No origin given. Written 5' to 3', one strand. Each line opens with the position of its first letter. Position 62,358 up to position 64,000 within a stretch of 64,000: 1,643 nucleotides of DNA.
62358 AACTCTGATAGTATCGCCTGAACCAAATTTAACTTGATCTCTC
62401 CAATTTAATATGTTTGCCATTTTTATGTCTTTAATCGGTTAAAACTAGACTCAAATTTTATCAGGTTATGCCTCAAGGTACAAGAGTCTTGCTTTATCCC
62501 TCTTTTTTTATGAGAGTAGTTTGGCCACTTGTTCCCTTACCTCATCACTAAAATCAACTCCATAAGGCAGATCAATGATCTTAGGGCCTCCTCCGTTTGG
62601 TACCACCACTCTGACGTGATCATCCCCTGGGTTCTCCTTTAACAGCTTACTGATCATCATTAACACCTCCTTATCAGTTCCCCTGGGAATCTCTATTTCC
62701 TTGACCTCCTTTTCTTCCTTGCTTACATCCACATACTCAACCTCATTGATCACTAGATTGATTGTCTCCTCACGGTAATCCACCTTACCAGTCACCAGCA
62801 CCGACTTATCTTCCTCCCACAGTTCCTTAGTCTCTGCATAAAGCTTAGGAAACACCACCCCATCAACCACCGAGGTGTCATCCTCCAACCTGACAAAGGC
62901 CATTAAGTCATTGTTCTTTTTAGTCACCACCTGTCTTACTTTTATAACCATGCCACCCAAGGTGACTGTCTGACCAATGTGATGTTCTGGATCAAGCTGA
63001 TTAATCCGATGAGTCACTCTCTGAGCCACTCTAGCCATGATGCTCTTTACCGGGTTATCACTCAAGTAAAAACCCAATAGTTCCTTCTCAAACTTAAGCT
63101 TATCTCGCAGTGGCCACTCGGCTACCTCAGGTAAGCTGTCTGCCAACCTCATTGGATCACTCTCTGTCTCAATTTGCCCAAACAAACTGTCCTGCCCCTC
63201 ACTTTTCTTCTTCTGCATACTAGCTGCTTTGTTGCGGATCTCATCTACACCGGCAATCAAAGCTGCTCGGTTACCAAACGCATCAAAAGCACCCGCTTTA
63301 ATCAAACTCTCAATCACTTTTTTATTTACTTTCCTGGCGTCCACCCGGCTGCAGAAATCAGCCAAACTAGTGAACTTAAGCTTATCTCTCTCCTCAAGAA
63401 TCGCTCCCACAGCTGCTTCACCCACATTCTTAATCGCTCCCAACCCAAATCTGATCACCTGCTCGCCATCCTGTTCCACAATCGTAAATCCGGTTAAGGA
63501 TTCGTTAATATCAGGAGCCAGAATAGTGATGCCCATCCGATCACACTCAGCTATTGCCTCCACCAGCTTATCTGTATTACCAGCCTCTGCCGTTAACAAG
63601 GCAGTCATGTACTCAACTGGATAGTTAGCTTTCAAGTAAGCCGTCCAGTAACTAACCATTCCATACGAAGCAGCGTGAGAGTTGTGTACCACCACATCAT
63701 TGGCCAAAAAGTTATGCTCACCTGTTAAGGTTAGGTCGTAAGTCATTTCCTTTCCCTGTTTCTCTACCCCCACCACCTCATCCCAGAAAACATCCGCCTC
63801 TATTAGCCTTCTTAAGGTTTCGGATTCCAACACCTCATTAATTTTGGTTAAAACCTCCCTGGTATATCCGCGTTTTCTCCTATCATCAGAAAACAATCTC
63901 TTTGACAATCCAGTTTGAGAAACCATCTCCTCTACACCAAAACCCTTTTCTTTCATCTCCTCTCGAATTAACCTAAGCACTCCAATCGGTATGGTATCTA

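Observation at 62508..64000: Intein in dnaE (C-terminal splice junction visible; intein continues beyond the window)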

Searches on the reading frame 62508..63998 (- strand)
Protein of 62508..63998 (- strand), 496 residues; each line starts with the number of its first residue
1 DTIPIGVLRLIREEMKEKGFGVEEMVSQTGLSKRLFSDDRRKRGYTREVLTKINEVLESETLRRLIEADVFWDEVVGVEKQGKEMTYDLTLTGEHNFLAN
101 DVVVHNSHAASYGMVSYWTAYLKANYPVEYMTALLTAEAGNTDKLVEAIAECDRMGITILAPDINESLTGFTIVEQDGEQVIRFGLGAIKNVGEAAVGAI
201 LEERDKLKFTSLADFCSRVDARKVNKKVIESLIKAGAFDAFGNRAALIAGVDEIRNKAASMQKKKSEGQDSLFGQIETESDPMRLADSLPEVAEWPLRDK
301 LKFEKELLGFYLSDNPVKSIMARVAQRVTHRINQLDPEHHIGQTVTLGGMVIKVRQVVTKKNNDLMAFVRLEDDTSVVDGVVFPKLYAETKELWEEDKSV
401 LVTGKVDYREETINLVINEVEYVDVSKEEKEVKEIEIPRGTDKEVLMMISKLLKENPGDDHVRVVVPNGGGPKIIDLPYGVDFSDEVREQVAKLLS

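Call 6: search_protein_families(library=pfam, proteins=[window:62508-63998:-], max_evalue=1)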
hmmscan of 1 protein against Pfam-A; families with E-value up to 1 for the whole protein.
window:62508-63998:- (496 aa): 6 families
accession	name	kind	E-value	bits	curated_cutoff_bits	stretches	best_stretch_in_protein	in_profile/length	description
PF14579.12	HHH_6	-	4.1e-31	107.5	25.6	1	156-246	1-89/90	Helix-hairpin-helix motif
PF01336.31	tRNA_anti-codon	-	2.3e-11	43.9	27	1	345-421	1-73/75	OB-fold nucleic acid binding domain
PF14890.11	Intein_splicing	-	5.5e-10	39.7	35.8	1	44-106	103-155/155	Intein splicing domain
PF04919.18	DUF655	-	0.00019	21.8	22.2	1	186-230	118-162/181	Protein of unknown function (DUF655)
PF13742.12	tRNA_anti_2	-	0.00076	20.1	27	1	328-411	6-83/95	OB-fold nucleic acid binding domain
PF13443.12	HTH_26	-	0.014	16.1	22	0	11-57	2-50/63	Cro/C1-type HTH DNA-binding domain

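Call 7: search_protein_families(library=ncbifam, proteins=[window:62508-63998:-], max_evalue=1)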
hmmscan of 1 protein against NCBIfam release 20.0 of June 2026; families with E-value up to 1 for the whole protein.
window:62508-63998:- (496 aa): 24 families
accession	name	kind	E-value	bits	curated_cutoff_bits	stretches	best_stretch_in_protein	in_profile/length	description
NF004226.0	PRK05673.1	equivalog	1.6e-98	331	1002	1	106-477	751-1118/1146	DNA polymerase III subunit alpha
NF005616.0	PRK07373.1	equivalog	1.7e-97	326.8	646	1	76-461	5-396/449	DNA polymerase III subunit alpha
NF005298.0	PRK06826.1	equivalog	7.9e-93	311.9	1260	1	73-495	718-1143/1151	DNA polymerase III subunit alpha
NF005617.0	PRK07374.1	equivalog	6.7e-84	282.6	1653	1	101-425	756-1082/1170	DNA polymerase III subunit alpha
TIGR00594.1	polc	superfamily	7.4e-81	272.6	434.35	1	106-383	749-1022/1022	DNA polymerase III subunit alpha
NF005377.0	PRK06920.1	equivalog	6.8e-68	229.5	1806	1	104-464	726-1068/1108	DNA polymerase III subunit alpha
NF005516.0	PRK07135.1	equivalog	2.9e-33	115.1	1084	1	106-398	680-952/974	DNA polymerase III DnaE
NF004225.0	PRK05672.1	subfamily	1.8e-30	105.8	939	1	106-426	738-1035/1047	error-prone DNA polymerase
NF004550.0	PRK05898.1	equivalog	1.3e-29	103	1182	1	105-299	675-867/971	DNA polymerase III subunit alpha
NF005582.0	PRK07279.1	equivalog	2e-29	102.3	1279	1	105-462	681-995/1033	DNA polymerase III subunit alpha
NF005852.0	PRK07773.1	equivalog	3.7e-19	68.5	780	1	1-108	722-828/886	replicative DNA helicase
NF001688.0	PRK00448.1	equivalog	3.9e-08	31.3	873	3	144-243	1344-1437/1445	PolC-type DNA polymerase III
TIGR01405.1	polC_Gram_pos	equivalog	1e-06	26.8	1043.45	2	145-244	1112-1205/1211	DNA polymerase III subunit alpha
TIGR01443.1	intein_Cterm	domain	1e-05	25.6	15.6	1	86-107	2-24/24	intein C-terminal splicing region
NF008168.0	PRK10917.2-2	equivalog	4.7e-05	21.9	718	1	330-435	153-251/795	ATP-dependent DNA helicase RecG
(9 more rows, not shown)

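Call 8: search_solved_structures(query=window:62508-63998:-, max_evalue=0.01, show_alignments=2)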
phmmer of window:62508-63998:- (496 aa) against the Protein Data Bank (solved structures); distinct sequences matched with E-value up to 0.01: 16.
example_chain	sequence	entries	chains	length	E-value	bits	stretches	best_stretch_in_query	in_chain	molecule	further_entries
7pu7_A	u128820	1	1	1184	3.1e-62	214.2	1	101-467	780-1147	DNA polymerase III subunit alpha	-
5fku_A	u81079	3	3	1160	7.1e-57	196.5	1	105-444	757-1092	DNA POLYMERASE III SUBUNIT ALPHA | DNA POLYMERASE III ALPHA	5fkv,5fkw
2hpi_A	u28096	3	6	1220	6.3e-56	193.4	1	105-468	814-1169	DNA polymerase III alpha subunit | DNA polymerase III subunit alpha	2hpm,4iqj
3e0d_A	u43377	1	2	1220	6.4e-56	193.4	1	105-468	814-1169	DNA polymerase III subunit alpha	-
5lew_A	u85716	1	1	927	1.2e-42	149.7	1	101-244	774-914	DNA polymerase III subunit alpha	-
5m1s_A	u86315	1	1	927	1.9e-38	135.8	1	105-275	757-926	DNA polymerase III subunit alpha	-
2hqa_A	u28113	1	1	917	6.6e-37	130.7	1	105-259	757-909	DNA polymerase III alpha subunit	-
4jom_A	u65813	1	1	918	6.6e-37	130.7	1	105-259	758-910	DNA polymerase III subunit alpha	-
2hnh_A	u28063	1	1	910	1.5e-36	129.5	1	105-251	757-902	DNA polymerase III alpha subunit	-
1mi8_A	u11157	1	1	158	8.5e-09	38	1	59-107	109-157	DnaB intein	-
4o1r_A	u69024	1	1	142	8.5e-09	38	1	61-106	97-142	Replicative DNA helicase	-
6frh_A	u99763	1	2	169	9.1e-08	34.6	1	61-107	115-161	Replicative DNA helicase,Replicative DNA helicase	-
6frg_A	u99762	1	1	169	9.1e-08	34.6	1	61-107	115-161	Replicative DNA helicase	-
6fre_A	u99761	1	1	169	9.2e-08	34.6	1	61-107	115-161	Replicative DNA helicase,Replicative DNA helicase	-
6rpq_A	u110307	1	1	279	1.9e-05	27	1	63-106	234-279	Ubiquitin-like protein SMT3,1108aa long hypothetical cell division control protein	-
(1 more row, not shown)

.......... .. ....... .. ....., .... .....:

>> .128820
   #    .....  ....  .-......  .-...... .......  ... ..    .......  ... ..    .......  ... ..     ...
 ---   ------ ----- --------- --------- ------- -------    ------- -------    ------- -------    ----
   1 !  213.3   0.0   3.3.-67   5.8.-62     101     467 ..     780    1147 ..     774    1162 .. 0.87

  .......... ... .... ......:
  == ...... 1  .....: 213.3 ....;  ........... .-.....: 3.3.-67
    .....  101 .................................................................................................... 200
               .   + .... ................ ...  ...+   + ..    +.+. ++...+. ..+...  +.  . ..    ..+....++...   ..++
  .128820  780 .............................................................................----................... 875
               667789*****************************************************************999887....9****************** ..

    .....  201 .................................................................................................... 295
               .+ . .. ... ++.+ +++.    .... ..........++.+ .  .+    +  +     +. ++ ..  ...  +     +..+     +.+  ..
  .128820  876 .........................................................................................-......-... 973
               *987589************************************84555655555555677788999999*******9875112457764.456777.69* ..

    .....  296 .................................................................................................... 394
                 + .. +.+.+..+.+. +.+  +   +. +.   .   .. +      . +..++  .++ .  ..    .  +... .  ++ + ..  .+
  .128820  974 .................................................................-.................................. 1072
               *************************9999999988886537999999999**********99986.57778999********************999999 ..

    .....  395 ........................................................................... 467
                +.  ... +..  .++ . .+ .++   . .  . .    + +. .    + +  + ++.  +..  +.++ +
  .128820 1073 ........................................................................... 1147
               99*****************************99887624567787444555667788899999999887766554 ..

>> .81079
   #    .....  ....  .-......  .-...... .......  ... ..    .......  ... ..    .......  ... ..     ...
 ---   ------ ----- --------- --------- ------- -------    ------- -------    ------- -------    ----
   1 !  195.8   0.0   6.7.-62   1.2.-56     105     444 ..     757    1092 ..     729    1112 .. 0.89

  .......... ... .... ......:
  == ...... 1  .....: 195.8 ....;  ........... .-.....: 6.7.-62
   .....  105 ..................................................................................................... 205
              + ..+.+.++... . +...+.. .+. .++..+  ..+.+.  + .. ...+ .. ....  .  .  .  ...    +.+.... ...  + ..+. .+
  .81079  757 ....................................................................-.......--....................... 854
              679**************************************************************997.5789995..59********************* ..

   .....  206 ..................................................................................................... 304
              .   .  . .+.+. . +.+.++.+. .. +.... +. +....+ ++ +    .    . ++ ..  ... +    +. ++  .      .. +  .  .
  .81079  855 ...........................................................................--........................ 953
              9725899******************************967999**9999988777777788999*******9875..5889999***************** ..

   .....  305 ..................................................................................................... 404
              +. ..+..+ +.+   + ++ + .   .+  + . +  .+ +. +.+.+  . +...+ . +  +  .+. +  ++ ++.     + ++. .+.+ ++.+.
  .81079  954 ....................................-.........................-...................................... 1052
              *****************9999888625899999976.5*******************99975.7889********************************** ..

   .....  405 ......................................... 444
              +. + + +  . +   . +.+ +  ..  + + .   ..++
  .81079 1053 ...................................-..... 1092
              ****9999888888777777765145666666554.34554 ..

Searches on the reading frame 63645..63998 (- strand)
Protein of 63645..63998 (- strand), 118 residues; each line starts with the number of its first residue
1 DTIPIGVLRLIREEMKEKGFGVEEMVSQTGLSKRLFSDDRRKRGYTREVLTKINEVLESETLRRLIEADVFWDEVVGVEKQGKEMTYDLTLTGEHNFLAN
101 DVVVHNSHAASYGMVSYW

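Call 43: search_protein_representatives(protein=window:63645-63998:-)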
Query: 118 residues. Proteins with E-value up to 0.001 (for the whole library): 2004; up to 1e-10: 297; up to 1e-30: 1. The best 150 are listed.
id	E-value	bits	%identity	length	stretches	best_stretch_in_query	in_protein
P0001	1.9e-69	247.3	99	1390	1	1-118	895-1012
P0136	1.3e-30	122.3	52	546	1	1-117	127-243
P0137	2.7e-29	118.0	50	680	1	1-117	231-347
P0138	1.1e-26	109.6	36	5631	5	68-109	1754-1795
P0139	1.3e-26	109.4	46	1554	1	1-117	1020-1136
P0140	2.0e-26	108.8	49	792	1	1-117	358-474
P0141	4.3e-26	107.7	40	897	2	38-110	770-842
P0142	1.8e-25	105.7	50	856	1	1-117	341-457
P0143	1.9e-25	105.6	42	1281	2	42-110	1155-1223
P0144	1.0e-24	103.3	34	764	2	1-110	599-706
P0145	2.2e-24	102.2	41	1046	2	37-109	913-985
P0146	3.9e-24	101.4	44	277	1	1-117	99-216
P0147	4.5e-24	101.2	38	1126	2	6-109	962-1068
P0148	1.6e-23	99.5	39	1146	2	43-110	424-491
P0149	1.8e-23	99.3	33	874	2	1-117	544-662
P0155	2.1e-22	95.8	43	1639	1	1-117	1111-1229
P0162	1.9e-21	92.7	44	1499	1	1-117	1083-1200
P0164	2.4e-21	92.4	41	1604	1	1-117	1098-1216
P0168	2.9e-21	92.1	43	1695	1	1-115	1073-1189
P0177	2.5e-20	89.2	39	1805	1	1-116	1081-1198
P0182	7.1e-20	87.7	41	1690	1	1-115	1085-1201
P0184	1.5e-19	86.6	41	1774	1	6-118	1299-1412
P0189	3.3e-19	85.5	42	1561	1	1-117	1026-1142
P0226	5.5e-17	78.4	38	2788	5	74-118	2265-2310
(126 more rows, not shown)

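Call 47: list_cluster_members(proteins=[P0139, P0155, P0162, P0164, P0168, P0177, P0182, P0184, P0189, P0226])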
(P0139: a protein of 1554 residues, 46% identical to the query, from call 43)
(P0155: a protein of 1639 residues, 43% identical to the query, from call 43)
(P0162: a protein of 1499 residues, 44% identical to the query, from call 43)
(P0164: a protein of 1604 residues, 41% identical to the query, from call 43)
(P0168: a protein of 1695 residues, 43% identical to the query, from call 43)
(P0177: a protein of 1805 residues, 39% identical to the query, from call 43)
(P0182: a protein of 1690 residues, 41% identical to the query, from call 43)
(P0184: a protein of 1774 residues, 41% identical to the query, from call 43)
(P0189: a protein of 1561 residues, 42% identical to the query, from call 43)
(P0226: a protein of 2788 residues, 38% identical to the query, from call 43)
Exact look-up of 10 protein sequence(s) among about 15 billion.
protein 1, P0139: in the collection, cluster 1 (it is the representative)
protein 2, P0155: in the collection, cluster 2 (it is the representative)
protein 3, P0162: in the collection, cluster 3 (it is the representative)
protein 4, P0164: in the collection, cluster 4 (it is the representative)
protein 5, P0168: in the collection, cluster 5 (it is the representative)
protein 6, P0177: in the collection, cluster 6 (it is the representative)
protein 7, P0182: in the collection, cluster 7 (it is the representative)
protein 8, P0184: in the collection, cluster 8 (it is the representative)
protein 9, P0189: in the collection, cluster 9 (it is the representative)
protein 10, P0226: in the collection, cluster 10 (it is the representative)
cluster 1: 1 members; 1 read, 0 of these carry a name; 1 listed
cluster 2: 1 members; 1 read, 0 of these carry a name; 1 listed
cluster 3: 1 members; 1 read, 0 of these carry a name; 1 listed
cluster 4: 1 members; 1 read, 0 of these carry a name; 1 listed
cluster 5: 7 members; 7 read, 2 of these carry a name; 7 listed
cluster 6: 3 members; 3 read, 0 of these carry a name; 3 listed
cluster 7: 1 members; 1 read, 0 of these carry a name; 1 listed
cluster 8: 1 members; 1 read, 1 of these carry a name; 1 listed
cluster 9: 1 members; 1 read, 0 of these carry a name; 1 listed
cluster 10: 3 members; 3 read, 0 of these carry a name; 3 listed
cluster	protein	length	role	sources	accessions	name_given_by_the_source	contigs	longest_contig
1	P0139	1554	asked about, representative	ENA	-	-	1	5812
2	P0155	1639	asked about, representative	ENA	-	-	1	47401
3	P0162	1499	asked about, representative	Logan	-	-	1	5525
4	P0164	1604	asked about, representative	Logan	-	-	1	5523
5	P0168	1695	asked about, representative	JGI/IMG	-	-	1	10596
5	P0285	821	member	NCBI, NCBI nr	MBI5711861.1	MAG: DNA polymerase III subunit alpha, partial [Chloroflexi bacterium] | DNA polymerase III subunit alpha [Chloroflexota bacterium]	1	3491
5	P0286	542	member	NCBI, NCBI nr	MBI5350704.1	MAG: hypothetical protein HZB77_15520, partial [Chloroflexi bacterium] | hypothetical protein [Chloroflexota bacterium]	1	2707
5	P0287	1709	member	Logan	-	-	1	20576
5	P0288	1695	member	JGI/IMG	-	-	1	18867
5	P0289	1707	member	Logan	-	-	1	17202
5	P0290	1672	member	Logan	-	-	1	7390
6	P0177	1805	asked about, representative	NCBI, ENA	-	-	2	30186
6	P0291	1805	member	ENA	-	-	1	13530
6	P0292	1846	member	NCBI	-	-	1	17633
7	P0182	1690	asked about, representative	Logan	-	-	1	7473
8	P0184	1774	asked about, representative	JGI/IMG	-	DNA polymerase-3 subunit alpha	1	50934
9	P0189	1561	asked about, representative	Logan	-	-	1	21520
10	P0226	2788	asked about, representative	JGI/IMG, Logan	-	-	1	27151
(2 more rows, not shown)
